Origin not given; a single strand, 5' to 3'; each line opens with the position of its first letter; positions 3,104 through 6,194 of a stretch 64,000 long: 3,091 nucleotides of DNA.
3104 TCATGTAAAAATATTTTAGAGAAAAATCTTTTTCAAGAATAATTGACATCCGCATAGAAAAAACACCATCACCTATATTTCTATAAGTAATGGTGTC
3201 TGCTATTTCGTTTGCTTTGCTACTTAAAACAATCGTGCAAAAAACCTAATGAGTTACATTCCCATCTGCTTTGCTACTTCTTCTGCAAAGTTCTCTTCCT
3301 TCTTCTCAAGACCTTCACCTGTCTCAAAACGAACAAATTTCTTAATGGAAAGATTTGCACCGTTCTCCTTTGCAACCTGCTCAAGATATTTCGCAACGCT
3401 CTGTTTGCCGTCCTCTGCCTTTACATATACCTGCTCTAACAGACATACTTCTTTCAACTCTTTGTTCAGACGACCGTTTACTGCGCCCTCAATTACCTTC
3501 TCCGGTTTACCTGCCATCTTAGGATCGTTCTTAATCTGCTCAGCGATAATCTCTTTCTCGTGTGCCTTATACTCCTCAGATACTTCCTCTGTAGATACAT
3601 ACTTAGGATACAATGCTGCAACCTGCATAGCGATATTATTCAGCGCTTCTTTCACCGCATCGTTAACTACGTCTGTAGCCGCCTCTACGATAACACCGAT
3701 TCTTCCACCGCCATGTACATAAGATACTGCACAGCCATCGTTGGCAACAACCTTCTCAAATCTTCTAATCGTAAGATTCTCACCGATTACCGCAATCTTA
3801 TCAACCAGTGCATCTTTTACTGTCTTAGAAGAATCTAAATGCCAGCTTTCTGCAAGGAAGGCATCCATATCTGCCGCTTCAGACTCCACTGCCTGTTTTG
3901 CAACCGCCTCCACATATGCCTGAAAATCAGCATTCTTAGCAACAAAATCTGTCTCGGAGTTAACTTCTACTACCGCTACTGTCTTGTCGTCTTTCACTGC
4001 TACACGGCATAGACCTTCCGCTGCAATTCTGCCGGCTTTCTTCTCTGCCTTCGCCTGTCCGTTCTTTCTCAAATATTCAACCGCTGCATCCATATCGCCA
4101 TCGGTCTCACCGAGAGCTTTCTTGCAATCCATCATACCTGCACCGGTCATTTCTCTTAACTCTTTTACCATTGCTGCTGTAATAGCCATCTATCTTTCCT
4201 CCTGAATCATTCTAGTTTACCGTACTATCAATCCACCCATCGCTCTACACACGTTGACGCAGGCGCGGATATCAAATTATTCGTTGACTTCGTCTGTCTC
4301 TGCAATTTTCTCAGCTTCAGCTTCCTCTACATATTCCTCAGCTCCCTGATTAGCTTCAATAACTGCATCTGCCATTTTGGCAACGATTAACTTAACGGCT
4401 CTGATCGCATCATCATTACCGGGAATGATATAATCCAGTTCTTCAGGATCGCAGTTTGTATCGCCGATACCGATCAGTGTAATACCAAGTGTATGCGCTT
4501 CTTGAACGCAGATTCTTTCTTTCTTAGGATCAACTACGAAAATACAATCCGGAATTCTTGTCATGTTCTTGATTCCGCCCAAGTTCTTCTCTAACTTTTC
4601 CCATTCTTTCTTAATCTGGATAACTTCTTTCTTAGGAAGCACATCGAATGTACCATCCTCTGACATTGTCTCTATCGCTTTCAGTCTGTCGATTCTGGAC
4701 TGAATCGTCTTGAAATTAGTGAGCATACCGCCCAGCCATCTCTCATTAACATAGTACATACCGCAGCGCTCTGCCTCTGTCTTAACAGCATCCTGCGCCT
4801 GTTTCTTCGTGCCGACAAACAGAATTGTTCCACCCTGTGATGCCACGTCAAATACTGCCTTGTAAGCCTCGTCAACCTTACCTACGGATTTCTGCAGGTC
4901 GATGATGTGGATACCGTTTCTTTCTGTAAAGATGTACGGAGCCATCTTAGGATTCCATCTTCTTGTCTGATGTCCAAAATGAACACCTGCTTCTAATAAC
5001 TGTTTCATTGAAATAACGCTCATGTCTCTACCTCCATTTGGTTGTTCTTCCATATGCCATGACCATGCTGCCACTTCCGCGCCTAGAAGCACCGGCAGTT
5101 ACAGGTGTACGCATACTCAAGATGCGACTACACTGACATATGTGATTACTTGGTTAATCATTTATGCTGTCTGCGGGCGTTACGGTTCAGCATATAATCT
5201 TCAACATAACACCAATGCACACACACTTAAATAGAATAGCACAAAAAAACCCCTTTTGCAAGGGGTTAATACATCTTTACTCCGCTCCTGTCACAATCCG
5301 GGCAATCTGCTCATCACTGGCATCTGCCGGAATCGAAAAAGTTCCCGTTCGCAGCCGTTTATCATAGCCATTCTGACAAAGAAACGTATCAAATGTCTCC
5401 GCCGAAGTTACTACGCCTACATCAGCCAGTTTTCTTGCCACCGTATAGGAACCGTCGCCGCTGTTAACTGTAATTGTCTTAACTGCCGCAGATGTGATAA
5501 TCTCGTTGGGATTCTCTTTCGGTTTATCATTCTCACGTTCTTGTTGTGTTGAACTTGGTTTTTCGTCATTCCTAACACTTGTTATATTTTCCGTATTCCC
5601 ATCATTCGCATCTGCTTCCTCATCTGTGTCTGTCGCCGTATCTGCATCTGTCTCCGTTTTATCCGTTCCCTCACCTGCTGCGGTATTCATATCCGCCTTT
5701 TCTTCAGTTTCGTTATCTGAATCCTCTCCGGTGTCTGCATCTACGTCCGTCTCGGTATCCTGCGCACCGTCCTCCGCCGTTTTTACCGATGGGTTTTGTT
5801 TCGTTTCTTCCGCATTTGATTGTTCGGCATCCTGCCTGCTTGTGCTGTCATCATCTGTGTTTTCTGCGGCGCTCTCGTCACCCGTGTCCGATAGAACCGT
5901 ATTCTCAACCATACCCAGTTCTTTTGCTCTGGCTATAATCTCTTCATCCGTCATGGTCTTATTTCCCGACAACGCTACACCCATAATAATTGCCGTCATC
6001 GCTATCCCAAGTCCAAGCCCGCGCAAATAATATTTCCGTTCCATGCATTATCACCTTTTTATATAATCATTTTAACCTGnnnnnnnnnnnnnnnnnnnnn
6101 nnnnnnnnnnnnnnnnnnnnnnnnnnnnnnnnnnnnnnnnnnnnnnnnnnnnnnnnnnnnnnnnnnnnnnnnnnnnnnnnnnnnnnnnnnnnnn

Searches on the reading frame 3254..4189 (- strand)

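Call 9: search_protein_families(library=pfam, proteins=[window:3254-4189:-])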
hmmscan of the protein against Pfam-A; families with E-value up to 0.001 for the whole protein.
window:3254-4189:- (311 aa): 2 families
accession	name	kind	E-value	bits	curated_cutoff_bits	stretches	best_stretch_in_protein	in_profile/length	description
PF00889.24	EF_TS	-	5.1e-63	212.8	27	1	72-292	2-204/204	Elongation factor TS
PF25025.1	EF-Ts_N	-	2e-05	24.9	33.2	1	6-46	15-56/60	Elongation factor Ts, mitochondrial, N-terminal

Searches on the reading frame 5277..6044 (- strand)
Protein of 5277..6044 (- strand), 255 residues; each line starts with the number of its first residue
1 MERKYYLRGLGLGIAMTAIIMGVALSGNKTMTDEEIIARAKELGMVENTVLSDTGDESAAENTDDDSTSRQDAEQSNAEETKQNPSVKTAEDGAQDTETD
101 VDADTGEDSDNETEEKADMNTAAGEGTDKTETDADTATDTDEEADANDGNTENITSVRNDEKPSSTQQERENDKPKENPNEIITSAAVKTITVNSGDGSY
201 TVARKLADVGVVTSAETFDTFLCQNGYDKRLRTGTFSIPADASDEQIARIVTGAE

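Call 9: search_protein_families(library=pfam, proteins=[window:5277-6044:-])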
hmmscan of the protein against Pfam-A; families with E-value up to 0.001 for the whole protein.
window:5277-6044:- (255 aa): 1 family
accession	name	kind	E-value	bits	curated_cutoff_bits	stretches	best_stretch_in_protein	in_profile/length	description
PF02618.21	YceG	-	4.1e-05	23.6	32.4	1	191-251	1-61/275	YceG-like family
